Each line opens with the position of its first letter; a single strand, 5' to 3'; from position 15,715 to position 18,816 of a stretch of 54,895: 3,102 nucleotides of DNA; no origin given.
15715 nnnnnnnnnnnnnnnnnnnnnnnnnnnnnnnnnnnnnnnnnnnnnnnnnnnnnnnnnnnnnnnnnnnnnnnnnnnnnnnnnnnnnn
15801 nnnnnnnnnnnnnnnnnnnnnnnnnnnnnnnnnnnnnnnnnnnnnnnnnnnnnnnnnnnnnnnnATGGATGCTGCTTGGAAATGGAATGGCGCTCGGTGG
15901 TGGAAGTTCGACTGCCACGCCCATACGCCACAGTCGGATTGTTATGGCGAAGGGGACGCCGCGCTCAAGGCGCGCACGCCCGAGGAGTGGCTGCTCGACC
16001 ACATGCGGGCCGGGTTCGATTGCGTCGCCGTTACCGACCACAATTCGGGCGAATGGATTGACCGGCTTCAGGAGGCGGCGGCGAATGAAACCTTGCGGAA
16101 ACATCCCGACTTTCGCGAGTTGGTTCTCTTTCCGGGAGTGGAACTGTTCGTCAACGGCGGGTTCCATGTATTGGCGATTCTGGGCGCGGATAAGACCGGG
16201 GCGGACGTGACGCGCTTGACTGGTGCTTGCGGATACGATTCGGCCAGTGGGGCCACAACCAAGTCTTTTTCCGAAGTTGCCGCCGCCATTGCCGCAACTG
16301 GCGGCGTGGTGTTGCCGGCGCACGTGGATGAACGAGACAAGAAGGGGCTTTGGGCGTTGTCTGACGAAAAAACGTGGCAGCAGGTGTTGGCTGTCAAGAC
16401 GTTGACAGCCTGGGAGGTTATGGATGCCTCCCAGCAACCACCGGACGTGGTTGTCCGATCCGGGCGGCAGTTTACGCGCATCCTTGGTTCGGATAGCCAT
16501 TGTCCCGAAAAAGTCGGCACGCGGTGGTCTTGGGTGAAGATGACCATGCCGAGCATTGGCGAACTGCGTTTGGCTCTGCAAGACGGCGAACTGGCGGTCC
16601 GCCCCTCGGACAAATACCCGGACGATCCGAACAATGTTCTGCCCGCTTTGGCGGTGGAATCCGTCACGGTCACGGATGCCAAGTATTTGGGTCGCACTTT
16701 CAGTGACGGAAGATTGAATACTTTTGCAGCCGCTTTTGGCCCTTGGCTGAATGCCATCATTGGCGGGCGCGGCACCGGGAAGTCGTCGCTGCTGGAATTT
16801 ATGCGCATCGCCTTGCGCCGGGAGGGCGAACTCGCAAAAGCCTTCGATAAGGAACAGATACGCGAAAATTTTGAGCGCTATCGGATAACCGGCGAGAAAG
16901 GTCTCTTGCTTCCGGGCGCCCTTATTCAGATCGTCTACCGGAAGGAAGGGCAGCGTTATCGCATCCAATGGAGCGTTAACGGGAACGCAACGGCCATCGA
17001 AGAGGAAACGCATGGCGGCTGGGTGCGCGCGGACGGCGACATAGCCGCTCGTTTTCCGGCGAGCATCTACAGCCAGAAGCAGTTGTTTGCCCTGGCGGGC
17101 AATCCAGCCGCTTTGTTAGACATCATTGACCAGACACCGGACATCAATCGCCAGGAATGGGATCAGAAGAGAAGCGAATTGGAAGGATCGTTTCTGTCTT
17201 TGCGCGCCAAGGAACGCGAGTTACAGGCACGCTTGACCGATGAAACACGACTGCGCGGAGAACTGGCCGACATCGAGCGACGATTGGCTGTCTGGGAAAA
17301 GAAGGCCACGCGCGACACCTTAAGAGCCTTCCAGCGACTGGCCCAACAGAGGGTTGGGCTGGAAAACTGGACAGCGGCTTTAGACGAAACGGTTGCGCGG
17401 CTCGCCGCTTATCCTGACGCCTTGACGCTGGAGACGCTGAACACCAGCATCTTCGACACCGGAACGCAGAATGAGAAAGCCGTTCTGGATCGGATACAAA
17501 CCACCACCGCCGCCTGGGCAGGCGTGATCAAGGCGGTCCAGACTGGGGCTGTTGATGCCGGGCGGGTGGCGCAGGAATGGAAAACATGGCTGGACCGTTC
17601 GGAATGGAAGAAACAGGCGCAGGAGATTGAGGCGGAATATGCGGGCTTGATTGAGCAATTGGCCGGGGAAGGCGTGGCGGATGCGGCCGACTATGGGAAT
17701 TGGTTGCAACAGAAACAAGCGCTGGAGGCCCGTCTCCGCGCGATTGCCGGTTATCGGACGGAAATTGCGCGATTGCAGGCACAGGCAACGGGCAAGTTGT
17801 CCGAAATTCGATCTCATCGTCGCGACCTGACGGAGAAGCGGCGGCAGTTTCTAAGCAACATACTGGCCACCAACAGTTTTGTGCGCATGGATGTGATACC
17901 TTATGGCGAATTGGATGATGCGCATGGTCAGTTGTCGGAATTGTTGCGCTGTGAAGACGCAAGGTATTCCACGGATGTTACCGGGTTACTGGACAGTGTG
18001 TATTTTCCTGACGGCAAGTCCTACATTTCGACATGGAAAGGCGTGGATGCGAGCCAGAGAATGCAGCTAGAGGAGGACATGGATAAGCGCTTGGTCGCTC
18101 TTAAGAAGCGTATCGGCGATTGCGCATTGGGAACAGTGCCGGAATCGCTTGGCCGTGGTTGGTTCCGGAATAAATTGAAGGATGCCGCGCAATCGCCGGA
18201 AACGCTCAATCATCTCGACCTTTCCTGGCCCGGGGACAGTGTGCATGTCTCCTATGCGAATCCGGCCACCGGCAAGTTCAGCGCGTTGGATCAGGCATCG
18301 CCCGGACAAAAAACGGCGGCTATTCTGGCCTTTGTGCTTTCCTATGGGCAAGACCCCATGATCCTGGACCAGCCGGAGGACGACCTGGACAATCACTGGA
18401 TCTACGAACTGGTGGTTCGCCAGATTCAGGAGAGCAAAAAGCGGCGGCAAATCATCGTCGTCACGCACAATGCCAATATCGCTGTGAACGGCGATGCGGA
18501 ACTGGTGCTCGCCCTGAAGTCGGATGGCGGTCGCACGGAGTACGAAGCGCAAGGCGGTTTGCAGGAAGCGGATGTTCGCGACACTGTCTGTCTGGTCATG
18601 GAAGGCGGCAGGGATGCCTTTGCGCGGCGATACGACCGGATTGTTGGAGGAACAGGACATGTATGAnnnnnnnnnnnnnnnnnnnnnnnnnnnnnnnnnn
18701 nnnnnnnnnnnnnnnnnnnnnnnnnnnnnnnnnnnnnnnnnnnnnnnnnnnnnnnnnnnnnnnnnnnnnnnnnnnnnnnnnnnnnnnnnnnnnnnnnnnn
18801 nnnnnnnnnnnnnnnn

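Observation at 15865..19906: PHP-SMC ATPase translationally coupled to an AlbA_2/GHKL protein: candidate undescribed two-gene defense module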

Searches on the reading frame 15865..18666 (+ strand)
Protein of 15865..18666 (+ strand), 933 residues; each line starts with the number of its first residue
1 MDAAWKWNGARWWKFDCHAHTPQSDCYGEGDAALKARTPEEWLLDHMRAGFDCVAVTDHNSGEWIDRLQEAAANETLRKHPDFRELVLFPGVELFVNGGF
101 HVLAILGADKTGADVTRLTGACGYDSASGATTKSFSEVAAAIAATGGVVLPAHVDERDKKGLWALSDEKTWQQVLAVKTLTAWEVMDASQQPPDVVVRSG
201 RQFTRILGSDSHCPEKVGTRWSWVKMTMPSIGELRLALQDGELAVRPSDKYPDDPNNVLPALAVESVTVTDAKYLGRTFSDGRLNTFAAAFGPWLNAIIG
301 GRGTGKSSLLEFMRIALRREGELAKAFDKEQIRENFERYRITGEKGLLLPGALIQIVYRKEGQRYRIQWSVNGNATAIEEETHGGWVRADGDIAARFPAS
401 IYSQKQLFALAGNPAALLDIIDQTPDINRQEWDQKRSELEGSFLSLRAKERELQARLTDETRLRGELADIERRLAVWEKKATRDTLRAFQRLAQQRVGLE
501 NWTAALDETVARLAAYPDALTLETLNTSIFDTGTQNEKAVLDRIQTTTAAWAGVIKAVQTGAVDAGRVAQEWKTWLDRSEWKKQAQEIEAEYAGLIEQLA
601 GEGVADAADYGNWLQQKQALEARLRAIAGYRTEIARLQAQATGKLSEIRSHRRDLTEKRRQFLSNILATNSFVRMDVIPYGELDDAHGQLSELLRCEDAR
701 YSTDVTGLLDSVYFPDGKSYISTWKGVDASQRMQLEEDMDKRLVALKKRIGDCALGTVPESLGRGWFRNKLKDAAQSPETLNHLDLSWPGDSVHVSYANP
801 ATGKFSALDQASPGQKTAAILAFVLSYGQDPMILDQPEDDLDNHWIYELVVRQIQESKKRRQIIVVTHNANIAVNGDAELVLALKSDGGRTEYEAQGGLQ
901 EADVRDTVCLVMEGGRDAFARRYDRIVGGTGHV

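Call 7: search_protein_families(library=pfam, proteins=[window:15865-18666:+], max_evalue=0.01)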
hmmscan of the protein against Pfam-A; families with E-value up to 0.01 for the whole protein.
window:15865-18666:+ (933 aa): 3 families
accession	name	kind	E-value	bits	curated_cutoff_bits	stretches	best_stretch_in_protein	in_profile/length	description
PF13304.12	AAA_21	-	1.7e-10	41.9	27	1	799-872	226-302/304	AAA domain, putative AbiEii toxin, Type IV TA system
PF02463.25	SMC_N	-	3.7e-08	33.5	40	1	287-878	18-207/220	RecF/RecN/SMC N terminal domain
PF13476.12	AAA_23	-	9.5e-05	23.5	27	1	291-449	17-155/201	AAA domain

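Call 8: search_protein_families(library=padloc, proteins=[window:15865-18666:+], max_evalue=0.01)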
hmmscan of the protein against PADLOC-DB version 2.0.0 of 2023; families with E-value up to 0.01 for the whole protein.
window:15865-18666:+ (933 aa): 20 families
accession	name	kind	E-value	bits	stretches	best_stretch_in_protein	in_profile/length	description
PDLC02208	Ppl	-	2e-140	467.6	1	9-927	4-893/894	-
PDLC04135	mad3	-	6.1e-13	47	1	291-889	20-344/374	mads_3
PDLC02980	AriA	-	2.2e-10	39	1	804-872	231-302/304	-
PDLC04678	PDC-M49A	-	1.9e-07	27.8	1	830-873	569-613/681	-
PDLC04164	AriA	-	8.8e-06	23.5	1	822-879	186-242/253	-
PDLC04182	HEC-01A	-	1.1e-05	22.7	1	295-372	33-106/406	-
PDLC04680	PDC-M49A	-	2.1e-05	21.3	1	830-883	560-613/674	-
PDLC00102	GajA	-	0.00011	18.8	0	832-875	291-333/532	AAA ATPase domain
PDLC00278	PtuA1|PtuA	-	0.00015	19.2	0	287-336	17-63/436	AAA ATPase domain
PDLC03859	LmuB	-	0.00017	18.9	0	423-873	269-589/611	-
PDLC04177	HEC-01A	-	0.00046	17.3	0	295-381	28-113/393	-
PDLC00271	PtuA1|PtuA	-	0.0012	16.5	0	285-375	15-100/421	AAA ATPase domain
PDLC04891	PDC-S06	-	0.0018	14.7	1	831-869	648-685/858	-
PDLC04213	HEC-02A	-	0.0019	15.8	0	287-321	17-51/337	-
PDLC04888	PDC-S06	-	0.0023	14.2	1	825-869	643-686/851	-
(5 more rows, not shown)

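Call 16: search_solved_structures(query=window:15865-18666:+, max_evalue=0.001, show_alignments=1)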
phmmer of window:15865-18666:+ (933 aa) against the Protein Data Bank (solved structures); distinct sequences matched with E-value up to 0.001: 0.

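Call 18: find_homologous_proteins(query=window:15865-18666:+, max_evalue=1e-10)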
Query window:15865-18666:+ (933 aa): 3241 proteins with E <= 1e-10 among 8000 candidates; the best 120 are listed.
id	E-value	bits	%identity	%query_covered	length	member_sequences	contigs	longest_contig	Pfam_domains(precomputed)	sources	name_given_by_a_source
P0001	0.0e+0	1056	52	100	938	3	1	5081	PF02463.26,PF13304.13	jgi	-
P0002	0.0e+0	1028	52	100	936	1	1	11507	PF02463.26,PF13304.13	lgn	-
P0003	4.9e-236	804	43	100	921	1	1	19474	PF02463.26,PF13304.13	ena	-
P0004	1.7e-235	802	44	100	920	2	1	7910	PF13476.13,PF02463.26,PF13304.13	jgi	-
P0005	5.4e-235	800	44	100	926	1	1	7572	PF13476.13,PF02463.26,PF13304.13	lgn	-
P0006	1.9e-234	799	44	100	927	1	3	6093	PF13476.13,PF02463.26,PF13304.13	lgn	-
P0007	2.2e-233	795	43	99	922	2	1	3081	PF02463.26,PF13304.13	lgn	-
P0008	3.8e-233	794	45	99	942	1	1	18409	PF02463.26,PF13304.13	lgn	-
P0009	5.9e-233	794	44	100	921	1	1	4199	PF02463.26,PF13304.13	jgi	-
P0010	6.6e-233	794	44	100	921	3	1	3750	PF02463.26,PF13304.13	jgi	-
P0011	7.8e-233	793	43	99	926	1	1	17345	PF02463.26,PF13304.13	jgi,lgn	-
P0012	8.5e-233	793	44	100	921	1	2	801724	PF13476.13,PF02463.26,PF13304.13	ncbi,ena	-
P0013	9.3e-233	793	44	100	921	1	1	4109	PF02463.26,PF13304.13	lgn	-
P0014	1.1e-232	793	44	100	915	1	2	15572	PF13175.13,PF13476.13,PF02463.26,PF13304.13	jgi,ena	-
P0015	1.4e-232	793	43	100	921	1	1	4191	PF02463.26,PF13304.13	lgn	-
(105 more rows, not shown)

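Call 19: search_protein_families(library=ncbifam, proteins=[window:15865-18666:+], max_evalue=0.001)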
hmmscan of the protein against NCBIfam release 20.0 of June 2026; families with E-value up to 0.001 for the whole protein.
window:15865-18666:+ (933 aa): 16 families
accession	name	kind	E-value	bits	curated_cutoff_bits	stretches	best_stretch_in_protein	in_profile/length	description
NF045780.1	TrlF_fam_ATP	equivalog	8.6e-163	544.4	350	1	8-925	1-942/944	TrlF family AAA-like ATPase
NF042955.1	Ppl_antiphage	equivalog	3.1e-157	525.1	1000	1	9-926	1-882/882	anti-phage protein Ppl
NF045781.1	Spaf1101_AAA_ATP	equivalog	7.9e-70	236.3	475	2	805-923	706-829/836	Spaf_1101 family AAA-like ATPase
NF038032.1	CehA_McbA_metalo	domain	8e-13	48.5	80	1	11-245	1-215/315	CehA/McbA family metallohydrolase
NF000355.4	ribo_prot_ABC_F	equivalog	3.4e-06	26.2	380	0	806-870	113-174/499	ribosomal protection-like ABC-F family protein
NF040873.1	AztA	equivalog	1.5e-05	24.7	220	0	807-880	116-189/191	zinc ABC transporter ATP-binding protein AztA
TIGR04521.1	ECF_ATPase_2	equivalog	3.5e-05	23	330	0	812-875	146-210/279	energy-coupling factor transporter ATPase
NF008409.0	PRK11231.1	equivalog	4.4e-05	23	375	0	808-881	136-209/255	Fe(3+) dicitrate ABC transporter ATP-binding protein FecE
NF003034.1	PRK03918.1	equivalog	9.2e-05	20.6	700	0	291-387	21-106/878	DNA double-strand break repair ATPase Rad50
TIGR00634.1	recN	equivalog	0.0002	20.5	407.85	1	850-896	483-529/563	DNA repair protein RecN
TIGR04520.1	ECF_ATPase_1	equivalog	0.00041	19.9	315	0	810-883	136-210/269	energy-coupling factor transporter ATPase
NF010170.0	PRK13651.1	equivalog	0.00046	19.2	432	0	812-873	167-228/308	cobalt transporter ATP-binding subunit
NF053840.1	MnTportMntADein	equivalog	0.00054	19.6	400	0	808-882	131-205/240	manganese ABC transporter ATP-binding protein MntA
NF000169.2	ABCF_Sal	exception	0.00056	18.7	725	0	809-890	129-206/542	Sal family ABC-F type ribosomal protection protein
TIGR02868.1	CydC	equivalog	0.00063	18.5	329.05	0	812-869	473-529/530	thiol reductant ABC exporter subunit CydC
NF041034.1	Rad50_Sulf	equivalog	0.00085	17.3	1000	0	291-321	21-51/872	DNA double-strand break repair ATPase Rad50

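Call 22: find_related_loci(query=A1, collection=genome_contigs, flank=7000)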
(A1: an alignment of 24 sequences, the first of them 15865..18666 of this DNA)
Query A1 (933 aa) in genome_contigs; peptide patterns used: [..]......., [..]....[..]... (x = any residue, [..] = any of these).
600 stretches matched a pattern (row limit reached: there are more); 558 encode a relative of the query (tblastn E <= 1e-3); the best 80 are kept; 80 distinct loci.
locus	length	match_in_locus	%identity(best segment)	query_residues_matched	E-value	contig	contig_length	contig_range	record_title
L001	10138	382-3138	43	3-933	0e+0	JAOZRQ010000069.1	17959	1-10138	MAG: Desulfobacterales bacterium isolate GMC6.concoct.52 GMC6_2599_length_17959_cov_14.877625, whole genome shotgun sequ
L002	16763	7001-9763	43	5-933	0e+0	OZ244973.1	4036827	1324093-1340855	MAG: Terriglobia bacterium isolate 2202a82c-0bb4-4252-a2d5-8bb3d6ea53e1 genome assembly, chromosome: 1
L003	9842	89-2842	42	5-933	0e+0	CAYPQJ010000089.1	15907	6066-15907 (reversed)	MAG TPA_asm: uncultured Desulfobacteraceae bacterium isolate binchicken_co51_216 genome assembly, contig: NODE_1109_leng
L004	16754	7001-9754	43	6-933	0e+0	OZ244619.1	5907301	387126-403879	MAG: Candidatus Latescibacterota bacterium isolate 42df25b2-3f2b-47dc-af7c-4916403e88f0 genome assembly, chromosome: 1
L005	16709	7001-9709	43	7-926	0e+0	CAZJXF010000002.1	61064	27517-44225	MAG TPA_asm: uncultured Desulfatirhabdium sp. isolate binchicken_co135_1 genome assembly, contig: NODE_1101_length_61064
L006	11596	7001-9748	43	6-933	0e+0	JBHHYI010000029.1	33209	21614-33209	MAG: bacterium isolate Maj_2_bin.63 NODE_502_length_33209_cov_22.339899, whole genome shotgun sequence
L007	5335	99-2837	43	4-926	0e+0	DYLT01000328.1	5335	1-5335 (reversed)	MAG TPA_asm: Blastopirellula marina isolate SulCav_AS07-7_3_67_12 SulCav_AS07_7_13856_length_5335_cov_6_821023, whole ge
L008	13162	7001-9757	43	5-933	0e+0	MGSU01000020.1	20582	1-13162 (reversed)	MAG: Deltaproteobacteria bacterium RIFOXYA12_FULL_61_11 rifixya3_full_scaffold_1244, whole genome shotgun sequence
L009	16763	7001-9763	42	5-933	0e+0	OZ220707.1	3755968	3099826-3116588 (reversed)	MAG: Rhodothermales bacterium isolate 73463979-71cf-475a-bf3e-fc0c682d52d1 genome assembly, chromosome: 1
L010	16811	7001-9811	40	1-933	0e+0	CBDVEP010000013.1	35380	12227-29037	MAG TPA_asm: uncultured bacterium isolate SRR22302360_binner13_Refined_21 genome assembly, contig: ERZ25073602.185, whol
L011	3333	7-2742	43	6-933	0e+0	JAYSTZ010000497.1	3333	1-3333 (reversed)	MAG: Verrucomicrobiaceae bacterium isolate GFS_12560 GFS_12560_496, whole genome shotgun sequence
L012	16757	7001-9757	42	4-933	0e+0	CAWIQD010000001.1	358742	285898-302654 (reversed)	MAG: uncultured Acidobacteriota bacterium isolate MFD01721.bin.1.17 genome assembly, contig: contig_14865, whole genome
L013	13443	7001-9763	41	5-933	0e+0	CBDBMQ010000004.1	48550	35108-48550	MAG: Rhodothermales bacterium isolate 2f1e6004-1539-424d-a2a3-fdea80cd2d68 genome assembly, contig: contig_4, whole geno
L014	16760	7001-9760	42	1-933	0e+0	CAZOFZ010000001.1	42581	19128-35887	MAG TPA_asm: uncultured Nitrospirota bacterium isolate SRP124282_co5_49 genome assembly, contig: NODE_24_length_42581_co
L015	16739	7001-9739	42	9-933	0e+0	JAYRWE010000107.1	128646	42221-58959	MAG: bacterium isolate NJ_NJASGE3bin.37 k141_1317008, whole genome shotgun sequence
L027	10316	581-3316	41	5-926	0e+0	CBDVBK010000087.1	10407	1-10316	MAG TPA_asm: uncultured bacterium isolate SRR22302358_concoct_47 genome assembly, contig: ERZ25746585.2446, whole genome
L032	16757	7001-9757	40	1-929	0e+0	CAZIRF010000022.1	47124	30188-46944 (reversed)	MAG TPA_asm: uncultured Spirochaetales bacterium isolate ERP125879_co1_45 genome assembly, contig: NODE_191_length_47124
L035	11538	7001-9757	40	4-929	0e+0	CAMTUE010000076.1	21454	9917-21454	MAG: uncultured Bryobacteraceae bacterium isolate G03_MAG_00012 genome assembly, contig: G03_MAG_00012_000000000083, who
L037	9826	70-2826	40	1-929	0e+0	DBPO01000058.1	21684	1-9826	MAG TPA_asm: Verrucomicrobia bacterium UBA1418 UBA1418_contig_11007, whole genome shotgun sequence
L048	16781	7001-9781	38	5-933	0e+0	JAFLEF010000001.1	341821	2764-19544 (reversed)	MAG: Verrucomicrobia bacterium isolate UWPOB_VERRUCO2 gnl_X_LHIKMICD_1, whole genome shotgun sequence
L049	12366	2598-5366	36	7-926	0e+0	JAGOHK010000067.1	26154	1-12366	MAG: Leptospiraceae bacterium isolate Go_SlAct_bin_98 Go_SlAct_6388_length_26154_cov_10.360164, whole genome shotgun seq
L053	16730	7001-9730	37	7-926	0e+0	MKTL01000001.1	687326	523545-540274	MAG: Clostridiales bacterium 38-18 SCNpilot_bf_inoc_scaffold_0, whole genome shotgun sequence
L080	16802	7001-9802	38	5-926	1e-172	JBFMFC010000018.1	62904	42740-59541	MAG: Pseudomonadota bacterium isolate MAG261 MAG261_18, whole genome shotgun sequence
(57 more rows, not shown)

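Call 44: search_protein_families(library=pfam, proteins=[L032:9769-12684:+, L027:3394-6195:+, L080:9820-12147:+, L049:5598-6881:+, L037:2989-4629:+, L053:10084-15135:+], max_evalue=0.001)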
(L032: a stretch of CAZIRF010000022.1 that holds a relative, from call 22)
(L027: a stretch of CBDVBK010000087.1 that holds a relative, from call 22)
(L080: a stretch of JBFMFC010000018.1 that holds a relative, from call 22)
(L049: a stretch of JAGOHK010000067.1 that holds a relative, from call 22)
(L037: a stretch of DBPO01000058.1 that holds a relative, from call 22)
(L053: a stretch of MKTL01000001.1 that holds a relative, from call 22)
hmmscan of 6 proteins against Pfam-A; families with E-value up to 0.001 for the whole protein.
L032:9769-12684:+ (971 aa): 4 families
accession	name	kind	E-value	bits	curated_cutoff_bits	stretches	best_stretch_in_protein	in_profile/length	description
PF00271.37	Helicase_C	-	8.1e-25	87.7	23.5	1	490-601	4-110/110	Helicase conserved C-terminal domain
PF00176.29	SNF2-rel_dom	-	2.5e-17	63.3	24.9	1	122-330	19-200/290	SNF2-related domain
PF04851.21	ResIII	-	1.6e-08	35.1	22.5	1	104-287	4-163/164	Type III restriction enzyme, res subunit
PF00270.35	DEAD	-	5.2e-06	26.7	26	1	106-288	2-162/167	DEAD/DEAH box helicase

L027:3394-6195:+ (933 aa): 4 families
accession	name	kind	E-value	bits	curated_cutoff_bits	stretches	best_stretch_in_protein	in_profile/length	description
PF00271.37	Helicase_C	-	1.6e-22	80.3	23.5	1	463-572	6-110/110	Helicase conserved C-terminal domain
PF00176.29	SNF2-rel_dom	-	8.9e-21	74.7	24.9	1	108-305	17-198/290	SNF2-related domain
PF04851.21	ResIII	-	1.8e-12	47.9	22.5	1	93-271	5-163/164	Type III restriction enzyme, res subunit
PF00270.35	DEAD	-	1.8e-06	28.2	26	1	94-272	2-162/167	DEAD/DEAH box helicase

L080:9820-12147:+ (775 aa): 0 families

L049:5598-6881:+ (427 aa): 2 families
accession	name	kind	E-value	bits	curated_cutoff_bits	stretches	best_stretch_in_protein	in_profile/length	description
PF13304.12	AAA_21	-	1.6e-37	130.7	27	1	51-366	3-304/304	AAA domain, putative AbiEii toxin, Type IV TA system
PF02463.25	SMC_N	-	1.7e-06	28.1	40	1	49-366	26-203/220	RecF/RecN/SMC N terminal domain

L037:2989-4629:+ (546 aa): 1 family
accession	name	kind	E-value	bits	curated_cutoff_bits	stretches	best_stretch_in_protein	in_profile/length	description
PF08665.17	PglZ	-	5.4e-23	82.3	25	1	399-495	1-101/179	PglZ domain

L053:10084-15135:+ (1683 aa): 9 families
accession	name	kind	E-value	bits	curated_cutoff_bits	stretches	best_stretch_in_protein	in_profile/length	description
PF13195.11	DUF4011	-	2.5e-38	132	22.2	1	14-177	1-158/158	Protein of unknown function (DUF4011)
PF18741.7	MTES_1575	-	2.8e-37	127.1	38.2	1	1369-1465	1-95/96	REase_MTES_1575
PF13086.12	AAA_11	-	3.4e-18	66.8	27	2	283-409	3-138/257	AAA domain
PF13087.12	AAA_12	-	8.7e-15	55.2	27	1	1136-1320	18-193/195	AAA domain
PF13245.12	AAA_19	-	3.9e-09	37.2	25.1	1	286-366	1-78/134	AAA domain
PF13604.12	AAA_30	-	6e-08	33.1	27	0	284-345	4-67/191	AAA domain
PF00270.35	DEAD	-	8.8e-05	22.7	26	0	285-371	3-93/167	DEAD/DEAH box helicase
PF09848.15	SLFN-g3_helicase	-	0.00036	20.4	24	0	299-387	4-88/354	Schlafen group 3, DNA/RNA helicase domain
PF17107.11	SesA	-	0.00053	20.6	26.3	0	669-720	62-113/122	N-terminal domain on NACHT_NTPase and P-loop NTPases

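Call 72: predict_structure(alignment_id=A1)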
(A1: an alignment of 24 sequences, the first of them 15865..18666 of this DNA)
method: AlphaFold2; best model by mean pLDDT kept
length: 933 residues; sequences in the alignment: 24
mean_pLDDT: 83.9   pTM: 0.66
mean pLDDT of the five models: 83.9, 82.1, 81.9, 80.3, 78.8
residues with pLDDT >= 90: 248; 70-90: 599; 50-70: 77; < 50: 9
segments of 3 or more residues with pLDDT < 50: 1-3, 928-933
pLDDT, mean of each block of 10 residues (from residue 1): 56 90 82 87 90 87 88 87 87 87 93 93 88 92 92 80 81 85 86 84 82 77 90 87 86 78 90 76 78 75 84 92 65 84 87 93 92 93 92 90 86 82 84 93 95 87 88 71 72 81 86 82 81 82 88 88 88 88 85 76 65 84 89 94 94 92 86 87 88 87 89 87 79 90 91 76 76 83 91 85 81 82 83 78 63 74 87 80 81 82 85 83 56 33
secondary structure, 60 per line:
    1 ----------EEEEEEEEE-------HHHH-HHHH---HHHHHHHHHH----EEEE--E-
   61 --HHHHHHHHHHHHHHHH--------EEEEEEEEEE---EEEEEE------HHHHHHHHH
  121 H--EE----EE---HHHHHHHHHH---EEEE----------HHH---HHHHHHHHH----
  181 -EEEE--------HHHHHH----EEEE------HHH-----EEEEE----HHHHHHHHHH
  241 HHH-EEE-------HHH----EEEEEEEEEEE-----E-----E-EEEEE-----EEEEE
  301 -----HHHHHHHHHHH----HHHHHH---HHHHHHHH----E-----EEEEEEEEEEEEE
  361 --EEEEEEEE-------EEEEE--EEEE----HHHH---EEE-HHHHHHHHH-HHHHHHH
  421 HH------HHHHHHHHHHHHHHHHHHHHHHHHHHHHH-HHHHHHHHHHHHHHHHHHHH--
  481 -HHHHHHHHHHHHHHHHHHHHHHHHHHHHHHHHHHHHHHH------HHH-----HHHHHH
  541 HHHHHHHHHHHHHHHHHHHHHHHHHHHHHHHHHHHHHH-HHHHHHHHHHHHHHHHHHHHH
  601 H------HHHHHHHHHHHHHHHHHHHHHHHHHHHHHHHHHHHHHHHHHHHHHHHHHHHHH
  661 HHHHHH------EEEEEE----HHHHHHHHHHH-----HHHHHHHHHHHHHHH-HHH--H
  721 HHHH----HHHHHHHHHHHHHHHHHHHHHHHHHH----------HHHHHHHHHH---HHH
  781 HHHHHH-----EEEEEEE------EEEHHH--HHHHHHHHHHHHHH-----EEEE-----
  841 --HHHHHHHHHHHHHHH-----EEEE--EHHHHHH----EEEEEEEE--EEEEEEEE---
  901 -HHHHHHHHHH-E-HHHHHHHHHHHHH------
elements in order (helices of 4 or more, strands of 3 or more residues): E11-19 H27-30 H32-35 H39-48 E53-56 H63-78 E87-96 E100-105 H112-121 H135-144 E148-151 H168-176 E182-185 H194-199 E204-207 E222-226 H231-243 E245-247 E262-272 E286-290 E296-300 H306-316 H321-326 H330-337 E348-360 E363-370 E378-382 E385-388 H393-396 E400-402 H404-412 H414-422 H429-457 H459-478 H482-520 H535-578 H580-601 H608-666 E673-678 H683-693 H699-713 H720-724 H729-754 H765-774 H778-786 E792-798 E805-807 H813-826 E832-835 H843-857 E863-866 H870-875 E880-887 E890-897 H902-911 H915-927
